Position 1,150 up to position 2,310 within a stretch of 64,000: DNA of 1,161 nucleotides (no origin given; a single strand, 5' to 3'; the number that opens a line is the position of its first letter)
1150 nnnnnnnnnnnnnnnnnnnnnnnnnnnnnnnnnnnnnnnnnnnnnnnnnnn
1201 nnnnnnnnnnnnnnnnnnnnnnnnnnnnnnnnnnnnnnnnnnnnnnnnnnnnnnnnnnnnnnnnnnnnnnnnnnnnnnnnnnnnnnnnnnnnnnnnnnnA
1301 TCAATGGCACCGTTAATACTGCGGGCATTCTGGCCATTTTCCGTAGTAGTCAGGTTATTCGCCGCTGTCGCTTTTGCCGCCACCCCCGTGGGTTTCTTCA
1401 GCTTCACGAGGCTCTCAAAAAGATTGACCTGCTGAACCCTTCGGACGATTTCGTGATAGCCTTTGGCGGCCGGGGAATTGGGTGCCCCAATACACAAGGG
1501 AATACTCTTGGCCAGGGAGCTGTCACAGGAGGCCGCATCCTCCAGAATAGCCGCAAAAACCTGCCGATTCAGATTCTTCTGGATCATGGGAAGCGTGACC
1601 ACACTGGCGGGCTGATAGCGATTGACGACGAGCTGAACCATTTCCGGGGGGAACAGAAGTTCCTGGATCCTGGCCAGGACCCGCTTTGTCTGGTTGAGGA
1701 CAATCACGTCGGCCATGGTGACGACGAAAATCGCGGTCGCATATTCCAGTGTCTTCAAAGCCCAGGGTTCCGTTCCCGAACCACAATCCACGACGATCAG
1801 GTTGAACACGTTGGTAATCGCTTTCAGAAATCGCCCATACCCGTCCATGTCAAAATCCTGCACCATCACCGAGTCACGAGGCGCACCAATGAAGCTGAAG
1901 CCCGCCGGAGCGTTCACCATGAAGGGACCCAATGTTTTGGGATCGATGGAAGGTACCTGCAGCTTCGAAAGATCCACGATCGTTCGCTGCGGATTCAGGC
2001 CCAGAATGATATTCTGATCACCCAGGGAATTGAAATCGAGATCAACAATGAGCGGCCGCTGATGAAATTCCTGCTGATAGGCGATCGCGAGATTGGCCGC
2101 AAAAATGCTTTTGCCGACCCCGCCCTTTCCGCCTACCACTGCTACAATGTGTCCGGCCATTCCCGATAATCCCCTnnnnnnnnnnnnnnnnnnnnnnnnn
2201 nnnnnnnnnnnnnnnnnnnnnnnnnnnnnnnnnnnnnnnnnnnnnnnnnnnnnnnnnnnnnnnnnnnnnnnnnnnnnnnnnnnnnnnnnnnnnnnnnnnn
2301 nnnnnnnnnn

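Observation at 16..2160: CpaE/TadZ-like ParA domain fused in-frame to the CpaF/TadA secretion ATPase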

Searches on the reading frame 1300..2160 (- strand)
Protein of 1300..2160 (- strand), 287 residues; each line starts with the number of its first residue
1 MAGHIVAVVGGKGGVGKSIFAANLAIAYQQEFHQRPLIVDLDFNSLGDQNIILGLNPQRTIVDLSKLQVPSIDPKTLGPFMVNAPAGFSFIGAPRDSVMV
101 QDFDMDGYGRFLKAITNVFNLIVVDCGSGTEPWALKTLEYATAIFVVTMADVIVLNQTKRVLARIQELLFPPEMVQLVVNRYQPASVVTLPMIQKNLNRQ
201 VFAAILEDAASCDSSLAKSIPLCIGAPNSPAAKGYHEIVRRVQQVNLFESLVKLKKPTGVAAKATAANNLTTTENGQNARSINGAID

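Call 7: search_protein_families(library=ncbifam, proteins=[window:1300-2160:-], max_evalue=0.01)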
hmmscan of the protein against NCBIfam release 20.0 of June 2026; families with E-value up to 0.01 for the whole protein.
window:1300-2160:- (287 aa): 19 families
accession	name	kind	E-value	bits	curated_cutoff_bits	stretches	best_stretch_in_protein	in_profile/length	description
TIGR01969.1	minD_arch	subfamily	9.3e-19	67.6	201.75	1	5-263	2-248/251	cell division ATPase MinD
TIGR01968.1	minD_bact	equivalog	8e-18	64.7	212.9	1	4-245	2-239/261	septum site-determining protein MinD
TIGR03371.1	cellulose_yhjQ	equivalog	3.3e-15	56.2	157.85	2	120-238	116-237/246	cellulose biosynthesis protein BcsQ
TIGR03815.1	CpaE_hom_Actino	equivalog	1.6e-13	50.5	154.45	1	2-205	110-305/340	septum site-determining protein Ssd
NF041546.1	ParA_partition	equivalog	3e-08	33.5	180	1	5-42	1-37/203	ParA family partition ATPase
NF008079.0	PRK10818.1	equivalog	3.6e-07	29.8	508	1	4-241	3-245/270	septum site-determining protein MinD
NF041136.1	MrpORP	equivalog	6.4e-07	29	450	1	4-44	6-45/365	iron-sulfur cluster carrier protein MrpORP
NF047398.1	AAA_KGGVGR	domain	1.6e-05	25.3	90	1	4-53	3-51/190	KGGVGR-motif variant AAA ATPase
TIGR03018.1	pepcterm_TyrKin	hypoth_equivalog_domain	2.9e-05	23.5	230.65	1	5-64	37-95/207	XrtA-associated tyrosine autokinase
NF008669.0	PRK11670.1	equivalog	3.8e-05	22.7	348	1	4-42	108-145/369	iron-sulfur cluster carrier protein ApbC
NF010461.0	PRK13886.1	subfamily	7.4e-05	22.2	360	1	5-42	4-40/241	conjugal transfer protein TraL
TIGR01287.1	nifH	equivalog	0.00019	20.9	394.35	1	9-66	5-60/275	nitrogenase iron protein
NF033200.1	F430_CfbC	exception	0.00024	20.5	402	1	9-45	5-40/260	Ni-sirohydrochlorin a,c-diamide reductive cyclase ATP-dependent reductase subunit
TIGR00345.1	GET3_arsA_TRC40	subfamily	0.00044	19.9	135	0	9-75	2-68/299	TRC40/GET3/ArsA family transport-energizing ATPase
NF053622.1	ATPseBagAMYCTU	equivalog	0.0029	17.1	400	0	6-31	9-34/325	ATPase BagA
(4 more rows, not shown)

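Call 19: search_solved_structures(query=window:1300-2160:-, max_evalue=0.01, show_alignments=2)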
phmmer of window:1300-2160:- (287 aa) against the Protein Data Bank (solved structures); distinct sequences matched with E-value up to 0.01: 20.
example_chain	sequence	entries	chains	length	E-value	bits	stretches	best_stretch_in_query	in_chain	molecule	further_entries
3ea0_A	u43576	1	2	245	3.5e-12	49.7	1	5-233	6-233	ATPase, ParA family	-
1g3q_A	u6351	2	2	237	1e-09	41.6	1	3-244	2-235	CELL DIVISION INHIBITOR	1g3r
5j1j_A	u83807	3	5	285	1.2e-09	41.4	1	4-145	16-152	Site-determining protein | Transcriptional antiactivator FleN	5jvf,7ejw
8pb9_A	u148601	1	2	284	1.2e-08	38.2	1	4-145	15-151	Antiactivator FleN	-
8p53_A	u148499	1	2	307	1.4e-08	37.9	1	4-145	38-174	Antiactivator FleN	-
4rz2_A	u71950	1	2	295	1.6e-08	37.7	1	5-156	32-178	Site-determining protein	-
6iub_A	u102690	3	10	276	2.3e-08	37.2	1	2-204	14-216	SpoOJ regulator (Soj)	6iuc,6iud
1hyq_A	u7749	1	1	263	3.2e-08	36.7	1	6-263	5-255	CELL DIVISION INHIBITOR (MIND-1)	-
1ion_A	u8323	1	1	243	5.2e-08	36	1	4-243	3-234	PROBABLE CELL DIVISION INHIBITOR MIND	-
8jmj_A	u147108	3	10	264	6.5e-08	35.7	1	2-204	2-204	SpoOJ regulator (Soj)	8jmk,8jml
4rz3_A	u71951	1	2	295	1.8e-07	34.3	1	5-156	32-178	Site-determining protein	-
1wcv_1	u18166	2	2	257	1.9e-06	30.9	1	6-242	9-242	SEGREGATION PROTEIN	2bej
3q9l_A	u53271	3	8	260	1.1e-05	28.4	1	4-241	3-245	Septum site-determining protein minD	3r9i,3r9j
2bek_A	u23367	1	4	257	1.7e-05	27.8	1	6-242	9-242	SEGREGATION PROTEIN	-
3vx3_A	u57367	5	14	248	1.8e-05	27.7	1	4-59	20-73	ATPase involved in chromosome partitioning, ParA/MinD family, Mrp homolog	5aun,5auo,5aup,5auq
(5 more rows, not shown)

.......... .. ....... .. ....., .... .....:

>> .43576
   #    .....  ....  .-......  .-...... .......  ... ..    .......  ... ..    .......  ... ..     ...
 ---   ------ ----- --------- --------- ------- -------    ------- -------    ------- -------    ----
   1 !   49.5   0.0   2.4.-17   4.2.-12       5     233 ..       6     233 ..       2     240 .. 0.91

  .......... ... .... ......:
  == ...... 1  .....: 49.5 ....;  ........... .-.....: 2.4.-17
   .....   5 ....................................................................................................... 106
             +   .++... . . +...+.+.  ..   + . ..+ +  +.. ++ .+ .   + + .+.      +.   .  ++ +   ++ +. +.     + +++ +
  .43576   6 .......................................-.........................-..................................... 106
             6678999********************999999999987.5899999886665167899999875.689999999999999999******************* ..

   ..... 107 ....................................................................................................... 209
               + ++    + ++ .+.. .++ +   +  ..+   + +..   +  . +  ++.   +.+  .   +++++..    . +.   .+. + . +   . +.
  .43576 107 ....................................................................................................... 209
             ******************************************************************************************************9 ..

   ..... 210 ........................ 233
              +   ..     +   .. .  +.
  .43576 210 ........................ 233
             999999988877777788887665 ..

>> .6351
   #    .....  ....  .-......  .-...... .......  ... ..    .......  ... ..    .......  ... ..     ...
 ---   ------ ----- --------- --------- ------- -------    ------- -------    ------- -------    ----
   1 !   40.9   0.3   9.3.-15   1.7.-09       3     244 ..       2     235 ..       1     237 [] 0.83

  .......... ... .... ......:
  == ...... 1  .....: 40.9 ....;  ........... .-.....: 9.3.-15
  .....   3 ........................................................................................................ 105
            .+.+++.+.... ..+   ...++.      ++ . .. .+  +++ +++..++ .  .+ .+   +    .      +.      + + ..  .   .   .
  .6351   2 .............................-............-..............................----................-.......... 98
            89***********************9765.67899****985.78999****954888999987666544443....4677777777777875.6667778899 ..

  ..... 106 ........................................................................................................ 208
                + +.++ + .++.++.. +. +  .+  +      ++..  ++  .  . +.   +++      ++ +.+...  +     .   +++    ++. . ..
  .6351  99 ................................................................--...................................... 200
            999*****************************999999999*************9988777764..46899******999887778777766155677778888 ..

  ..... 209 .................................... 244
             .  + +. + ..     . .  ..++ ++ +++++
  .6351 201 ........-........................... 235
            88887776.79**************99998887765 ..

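Call 26: search_protein_representatives(protein=window:1351-2160:-)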
Query: 270 residues. Proteins with E-value up to 0.001 (for the whole library): 7935; up to 1e-10: 1797; up to 1e-30: 24. The best 150 are listed.
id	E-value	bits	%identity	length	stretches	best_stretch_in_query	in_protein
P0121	5.1e-106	370.3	64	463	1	1-269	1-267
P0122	1.2e-91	323.2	73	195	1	1-195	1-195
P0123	2.1e-90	319.2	75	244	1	1-190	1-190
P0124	1.8e-65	237.4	43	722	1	1-267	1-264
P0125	9.7e-54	199.0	38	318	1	1-264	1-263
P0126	2.1e-48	181.5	49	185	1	97-265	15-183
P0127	4.5e-42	160.8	41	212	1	1-202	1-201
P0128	8.9e-42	159.8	34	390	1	3-259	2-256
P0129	3.6e-41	157.8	37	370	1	2-258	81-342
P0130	8.4e-41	156.6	37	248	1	40-266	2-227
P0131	2.9e-39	151.6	37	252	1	3-240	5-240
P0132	2.6e-38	148.5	58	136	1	73-185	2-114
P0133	3.8e-38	148.0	35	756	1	4-259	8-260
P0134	1.2e-37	146.3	36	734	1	2-266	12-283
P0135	1.4e-37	146.1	35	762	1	4-264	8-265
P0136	1.3e-36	142.9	30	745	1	5-263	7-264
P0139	9.4e-35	136.8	33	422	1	3-244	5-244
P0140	1.7e-34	136.0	33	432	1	5-257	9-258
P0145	4.6e-30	121.5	28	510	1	2-260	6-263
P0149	1.0e-27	113.8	30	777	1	3-244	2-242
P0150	1.7e-27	113.1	28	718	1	1-244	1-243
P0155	2.0e-25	106.3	29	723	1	3-244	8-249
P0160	5.3e-24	101.6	30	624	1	3-242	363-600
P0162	1.0e-23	100.7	27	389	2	3-241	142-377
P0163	2.3e-23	99.5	30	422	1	3-241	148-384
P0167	1.6e-22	96.7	31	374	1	4-234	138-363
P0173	5.5e-22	95.0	26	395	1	2-242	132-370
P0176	1.2e-21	93.9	26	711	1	1-246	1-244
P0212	1.9e-19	86.7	22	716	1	2-242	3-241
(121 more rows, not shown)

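Call 27: search_protein_families(library=pfam, proteins=[P0124, P0133, P0134, P0135, P0136, P0149, P0150, P0155, P0176, P0212], max_evalue=0.000001)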
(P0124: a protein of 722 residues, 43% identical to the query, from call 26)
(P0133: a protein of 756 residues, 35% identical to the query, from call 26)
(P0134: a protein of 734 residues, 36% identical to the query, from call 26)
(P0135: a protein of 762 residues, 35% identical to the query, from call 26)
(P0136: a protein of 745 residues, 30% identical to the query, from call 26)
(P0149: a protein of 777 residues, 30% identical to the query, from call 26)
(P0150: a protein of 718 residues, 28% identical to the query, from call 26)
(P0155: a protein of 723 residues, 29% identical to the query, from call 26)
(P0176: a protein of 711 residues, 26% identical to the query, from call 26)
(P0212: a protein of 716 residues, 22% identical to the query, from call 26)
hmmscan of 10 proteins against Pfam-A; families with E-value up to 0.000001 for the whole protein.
P0124 (722 aa): 3 families
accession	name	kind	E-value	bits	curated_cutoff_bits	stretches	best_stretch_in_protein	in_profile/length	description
PF00437.27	T2SSE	-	9.6e-66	222.4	24.9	1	370-647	3-275/370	Type II/IV secretion system protein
PF01656.29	CbiA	-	5.8e-12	46.1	25.4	1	6-214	1-119/125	CobQ/CobB/MinD/ParA nucleotide binding domain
PF13614.12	AAA_31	-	9.2e-09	35.9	27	1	4-164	2-164/177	AAA domain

P0133 (756 aa): 4 families
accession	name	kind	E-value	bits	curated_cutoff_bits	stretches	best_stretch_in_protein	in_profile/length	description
PF00437.27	T2SSE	-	3e-61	207.6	24.9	1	364-650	4-287/370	Type II/IV secretion system protein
PF01656.29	CbiA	-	2.6e-14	53.7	25.4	1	11-214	2-116/125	CobQ/CobB/MinD/ParA nucleotide binding domain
PF10609.15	ParA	-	3.5e-12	46.7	27.1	1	8-244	4-245/246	NUBPL iron-transfer P-loop NTPase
PF13614.12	AAA_31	-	6.8e-07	29.8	27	0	9-158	3-154/177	AAA domain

P0134 (734 aa): 5 families
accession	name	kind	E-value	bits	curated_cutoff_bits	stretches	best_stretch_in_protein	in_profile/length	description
PF00437.27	T2SSE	-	1.4e-62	212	24.9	1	382-659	3-275/370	Type II/IV secretion system protein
PF01656.29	CbiA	-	2.9e-17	63.3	25.4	1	16-226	1-116/125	CobQ/CobB/MinD/ParA nucleotide binding domain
PF13614.12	AAA_31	-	1.7e-10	41.5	27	1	15-178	3-163/177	AAA domain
PF10609.15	ParA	-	2.8e-07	30.7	27.1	0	14-78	4-56/246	NUBPL iron-transfer P-loop NTPase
PF02374.21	ArsA_ATPase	-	5.2e-07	29.6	24.3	0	16-54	3-40/305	Anion-transporting ATPase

P0135 (762 aa): 4 families
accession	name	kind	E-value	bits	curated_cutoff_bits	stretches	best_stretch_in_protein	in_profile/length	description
PF00437.27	T2SSE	-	4.1e-63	213.7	24.9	1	366-650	4-286/370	Type II/IV secretion system protein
PF01656.29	CbiA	-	8.1e-16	58.6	25.4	1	10-214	1-116/125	CobQ/CobB/MinD/ParA nucleotide binding domain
PF10609.15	ParA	-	8.1e-10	39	27.1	1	8-244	4-245/246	NUBPL iron-transfer P-loop NTPase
PF13614.12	AAA_31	-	1.6e-09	38.4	27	1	8-160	2-156/177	AAA domain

P0136 (745 aa): 3 families
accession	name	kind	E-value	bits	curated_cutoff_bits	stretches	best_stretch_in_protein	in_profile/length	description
PF00437.27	T2SSE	-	9.3e-68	229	24.9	1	369-648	3-279/370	Type II/IV secretion system protein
PF01656.29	CbiA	-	1.7e-10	41.4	25.4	1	12-216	5-119/125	CobQ/CobB/MinD/ParA nucleotide binding domain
PF10609.15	ParA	-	5.3e-07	29.7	27.1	0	6-243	4-245/246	NUBPL iron-transfer P-loop NTPase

P0149 (777 aa): 2 families
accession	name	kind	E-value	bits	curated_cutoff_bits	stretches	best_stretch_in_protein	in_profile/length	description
PF00437.27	T2SSE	-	2e-65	221.3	24.9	1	365-644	3-279/370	Type II/IV secretion system protein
PF01656.29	CbiA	-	8.7e-09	35.8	25.4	0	6-186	2-91/125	CobQ/CobB/MinD/ParA nucleotide binding domain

P0150 (718 aa): 3 families
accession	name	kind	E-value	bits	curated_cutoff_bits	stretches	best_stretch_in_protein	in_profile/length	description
PF00437.27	T2SSE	-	1.9e-60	204.9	24.9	1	363-658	3-288/370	Type II/IV secretion system protein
PF01656.29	CbiA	-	1.6e-10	41.5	25.4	0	6-209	1-114/125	CobQ/CobB/MinD/ParA nucleotide binding domain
PF13614.12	AAA_31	-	1.5e-08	35.2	27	1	6-167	4-167/177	AAA domain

P0155 (723 aa): 4 families
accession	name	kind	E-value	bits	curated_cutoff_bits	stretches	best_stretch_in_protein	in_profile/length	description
PF00437.27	T2SSE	-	7.5e-59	199.7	24.9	1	371-685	4-303/370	Type II/IV secretion system protein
PF01656.29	CbiA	-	2.9e-16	60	25.4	1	11-219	1-118/125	CobQ/CobB/MinD/ParA nucleotide binding domain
PF10609.15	ParA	-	4.5e-13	49.6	27.1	1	10-247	5-245/246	NUBPL iron-transfer P-loop NTPase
PF13614.12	AAA_31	-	1.2e-09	38.8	27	1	10-163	3-157/177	AAA domain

P0176 (711 aa): 3 families
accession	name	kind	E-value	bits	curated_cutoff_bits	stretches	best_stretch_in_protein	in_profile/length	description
PF00437.27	T2SSE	-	1.5e-61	208.5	24.9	1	356-642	3-287/370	Type II/IV secretion system protein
PF13614.12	AAA_31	-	5.2e-09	36.7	27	1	4-167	2-167/177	AAA domain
PF01656.29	CbiA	-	3.4e-08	33.9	25.4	1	6-219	1-124/125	CobQ/CobB/MinD/ParA nucleotide binding domain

P0212 (716 aa): 4 families
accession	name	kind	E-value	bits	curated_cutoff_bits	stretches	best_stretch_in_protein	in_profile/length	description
PF00437.27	T2SSE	-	4.6e-61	207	24.9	1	360-638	4-279/370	Type II/IV secretion system protein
PF13614.12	AAA_31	-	1.5e-11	45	27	1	5-155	2-155/177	AAA domain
PF01656.29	CbiA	-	3.7e-10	40.3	25.4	1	7-211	1-116/125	CobQ/CobB/MinD/ParA nucleotide binding domain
PF10609.15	ParA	-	4.8e-09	36.4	27.1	1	5-241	4-245/246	NUBPL iron-transfer P-loop NTPase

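Call 28: search_protein_families(library=pfam, proteins=[P0128, P0129, P0139, P0140, P0162, P0163, P0167, P0173, P0160, P0145], max_evalue=0.001)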
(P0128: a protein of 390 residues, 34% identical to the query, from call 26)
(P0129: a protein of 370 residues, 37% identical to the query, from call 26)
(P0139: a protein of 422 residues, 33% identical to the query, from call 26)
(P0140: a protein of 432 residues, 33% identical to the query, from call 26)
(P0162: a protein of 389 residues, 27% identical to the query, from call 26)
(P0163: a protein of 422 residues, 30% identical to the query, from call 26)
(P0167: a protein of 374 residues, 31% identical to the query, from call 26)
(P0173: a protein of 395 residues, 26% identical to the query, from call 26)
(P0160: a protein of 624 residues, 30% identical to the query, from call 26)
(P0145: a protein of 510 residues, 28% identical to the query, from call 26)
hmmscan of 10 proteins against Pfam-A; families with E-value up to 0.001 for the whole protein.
P0128 (390 aa): 6 families
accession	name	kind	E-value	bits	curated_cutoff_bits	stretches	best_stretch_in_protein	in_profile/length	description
PF13614.12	AAA_31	-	3.7e-11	43.7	27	1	3-164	2-166/177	AAA domain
PF01656.29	CbiA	-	9e-10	39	25.4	1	5-209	1-116/125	CobQ/CobB/MinD/ParA nucleotide binding domain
PF10609.15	ParA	-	1.5e-06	28.3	27.1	1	2-168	3-166/246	NUBPL iron-transfer P-loop NTPase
PF02374.21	ArsA_ATPase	-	1.6e-06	28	24.3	1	6-48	4-46/305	Anion-transporting ATPase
PF06564.18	CBP_BcsQ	-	0.00018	21.6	21.3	1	4-151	3-151/234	Cellulose biosynthesis protein BcsQ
PF13479.12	AAA_24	-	0.00056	20.3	27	0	10-131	9-80/195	AAA domain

P0129 (370 aa): 4 families
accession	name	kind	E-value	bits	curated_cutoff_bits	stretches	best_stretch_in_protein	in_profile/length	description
PF01656.29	CbiA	-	6.4e-12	46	25.4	1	85-293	1-113/125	CobQ/CobB/MinD/ParA nucleotide binding domain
PF02374.21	ArsA_ATPase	-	2e-10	40.9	24.3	1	86-125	4-42/305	Anion-transporting ATPase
PF13614.12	AAA_31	-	2.4e-10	41.1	27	1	83-249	2-164/177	AAA domain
PF10609.15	ParA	-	1.2e-07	31.9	27.1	1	83-121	4-41/246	NUBPL iron-transfer P-loop NTPase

P0139 (422 aa): 6 families
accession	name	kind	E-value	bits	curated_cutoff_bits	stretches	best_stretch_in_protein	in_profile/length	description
PF01656.29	CbiA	-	7.8e-11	42.5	25.4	1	8-210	1-114/125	CobQ/CobB/MinD/ParA nucleotide binding domain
PF10609.15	ParA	-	2.1e-09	37.6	27.1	1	5-242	3-245/246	NUBPL iron-transfer P-loop NTPase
PF13614.12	AAA_31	-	1.3e-07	32.2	27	1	6-169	2-167/177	AAA domain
PF06564.18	CBP_BcsQ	-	6.7e-05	23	21.3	0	7-44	3-39/234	Cellulose biosynthesis protein BcsQ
PF00142.24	Fer4_NifH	-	8.5e-05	22.6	25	0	11-78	5-70/271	4Fe-4S iron sulfur cluster binding proteins, NifH/frxC family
PF02374.21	ArsA_ATPase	-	0.0001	22.1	24.3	0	9-44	4-38/305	Anion-transporting ATPase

P0140 (432 aa): 6 families
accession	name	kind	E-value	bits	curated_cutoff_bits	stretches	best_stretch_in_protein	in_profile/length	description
PF01656.29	CbiA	-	1.9e-12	47.7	25.4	1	10-216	1-118/125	CobQ/CobB/MinD/ParA nucleotide binding domain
PF10609.15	ParA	-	3.4e-10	40.2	27.1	1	8-243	4-244/246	NUBPL iron-transfer P-loop NTPase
PF00142.24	Fer4_NifH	-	3e-09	37.2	25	1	14-243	6-243/271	4Fe-4S iron sulfur cluster binding proteins, NifH/frxC family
PF13614.12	AAA_31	-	8.3e-09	36.1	27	1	8-159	2-155/177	AAA domain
PF02374.21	ArsA_ATPase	-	3.3e-06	27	24.3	0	12-52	5-45/305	Anion-transporting ATPase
PF06564.18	CBP_BcsQ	-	0.00043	20.3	21.3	0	8-155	2-149/234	Cellulose biosynthesis protein BcsQ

P0162 (389 aa): 6 families
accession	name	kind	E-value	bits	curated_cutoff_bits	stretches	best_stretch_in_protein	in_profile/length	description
PF01656.29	CbiA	-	4.2e-13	49.8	25.4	1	145-358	1-125/125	CobQ/CobB/MinD/ParA nucleotide binding domain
PF13614.12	AAA_31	-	1.5e-12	48.3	27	1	143-291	2-153/177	AAA domain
PF10609.15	ParA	-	3.1e-11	43.6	27.1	1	143-376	4-243/246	NUBPL iron-transfer P-loop NTPase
PF09140.17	MipZ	-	2.8e-05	24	20.7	1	143-281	1-125/262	ATPase MipZ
PF06564.18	CBP_BcsQ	-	2.9e-05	24.2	21.3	1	145-297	4-158/234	Cellulose biosynthesis protein BcsQ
PF00142.24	Fer4_NifH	-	4.9e-05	23.4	25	0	149-205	6-61/271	4Fe-4S iron sulfur cluster binding proteins, NifH/frxC family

P0163 (422 aa): 6 families
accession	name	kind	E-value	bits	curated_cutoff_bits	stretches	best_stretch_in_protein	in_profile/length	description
PF13614.12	AAA_31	-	3.1e-09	37.5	27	1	149-295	2-151/177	AAA domain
PF01656.29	CbiA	-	2.5e-08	34.4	25.4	1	152-356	2-117/125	CobQ/CobB/MinD/ParA nucleotide binding domain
PF10609.15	ParA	-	1e-07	32.1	27.1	1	149-198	4-52/246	NUBPL iron-transfer P-loop NTPase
PF00072.30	Response_reg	-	1.5e-07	32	30.2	1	13-117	5-110/111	Response regulator receiver domain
PF06564.18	CBP_BcsQ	-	2.4e-07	30.9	21.3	1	150-295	3-149/234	Cellulose biosynthesis protein BcsQ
PF25199.1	nSTAND_NTPase5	-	0.00035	20.9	34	0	126-191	17-83/145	Novel STAND NTPase 5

P0167 (374 aa): 8 families
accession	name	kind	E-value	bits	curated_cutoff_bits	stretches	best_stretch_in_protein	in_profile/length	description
PF13614.12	AAA_31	-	7.5e-22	78.6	27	1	137-297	1-165/177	AAA domain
PF10609.15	ParA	-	8.7e-20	71.6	27.1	1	138-298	4-162/246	NUBPL iron-transfer P-loop NTPase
PF01656.29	CbiA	-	4.6e-12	46.4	25.4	1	140-340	1-115/125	CobQ/CobB/MinD/ParA nucleotide binding domain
PF09140.17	MipZ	-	1.7e-08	34.5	20.7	1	139-274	2-124/262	ATPase MipZ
PF02374.21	ArsA_ATPase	-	5.8e-07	29.5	24.3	1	140-175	3-38/305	Anion-transporting ATPase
PF06564.18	CBP_BcsQ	-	7e-05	22.9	21.3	0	138-174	2-38/234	Cellulose biosynthesis protein BcsQ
PF00142.24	Fer4_NifH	-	0.0003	20.8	25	1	140-201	3-63/271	4Fe-4S iron sulfur cluster binding proteins, NifH/frxC family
PF00448.28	SRP54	-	0.00052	20.1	22.7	0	138-176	2-39/196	SRP54-type protein, GTPase domain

P0173 (395 aa): 5 families
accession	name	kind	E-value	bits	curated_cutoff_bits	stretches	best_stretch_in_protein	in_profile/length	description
PF00072.30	Response_reg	-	5.9e-12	46.2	30.2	1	7-119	1-111/111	Response regulator receiver domain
PF13614.12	AAA_31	-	1.2e-09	38.8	27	1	134-283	2-154/177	AAA domain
PF01656.29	CbiA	-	1.8e-09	38.1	25.4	1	136-337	1-113/125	CobQ/CobB/MinD/ParA nucleotide binding domain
PF10609.15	ParA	-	2.9e-07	30.6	27.1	1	134-186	4-55/246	NUBPL iron-transfer P-loop NTPase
PF09140.17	MipZ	-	0.00012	22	20.7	1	135-261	2-114/262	ATPase MipZ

P0160 (624 aa): 7 families
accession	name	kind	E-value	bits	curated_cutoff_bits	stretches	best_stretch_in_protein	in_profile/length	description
PF00072.30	Response_reg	-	1.9e-20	73.6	30.2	1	7-119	1-111/111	Response regulator receiver domain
PF13614.12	AAA_31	-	2e-12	47.9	27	1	367-525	5-166/177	AAA domain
PF01656.29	CbiA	-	3.6e-12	46.8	25.4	1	367-571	2-106/125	CobQ/CobB/MinD/ParA nucleotide binding domain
PF10609.15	ParA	-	7.9e-10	39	27.1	1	365-528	5-165/246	NUBPL iron-transfer P-loop NTPase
PF00142.24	Fer4_NifH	-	0.00015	21.8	25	1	367-599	3-243/271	4Fe-4S iron sulfur cluster binding proteins, NifH/frxC family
PF09140.17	MipZ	-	0.00028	20.7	20.7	0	366-404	3-40/262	ATPase MipZ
PF13481.12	AAA_25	-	0.00041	20.5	27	0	345-397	16-64/195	AAA domain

P0145 (510 aa): 4 families
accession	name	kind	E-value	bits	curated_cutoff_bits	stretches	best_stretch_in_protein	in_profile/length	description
PF00437.27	T2SSE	-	4.9e-22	78.5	24.9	1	370-510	3-154/370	Type II/IV secretion system protein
PF10609.15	ParA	-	1.9e-05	24.6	27.1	1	8-243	4-243/246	NUBPL iron-transfer P-loop NTPase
PF13614.12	AAA_31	-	0.00021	21.7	27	0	8-49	2-42/177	AAA domain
PF01656.29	CbiA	-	0.00067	20.1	25.4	0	15-216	6-116/125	CobQ/CobB/MinD/ParA nucleotide binding domain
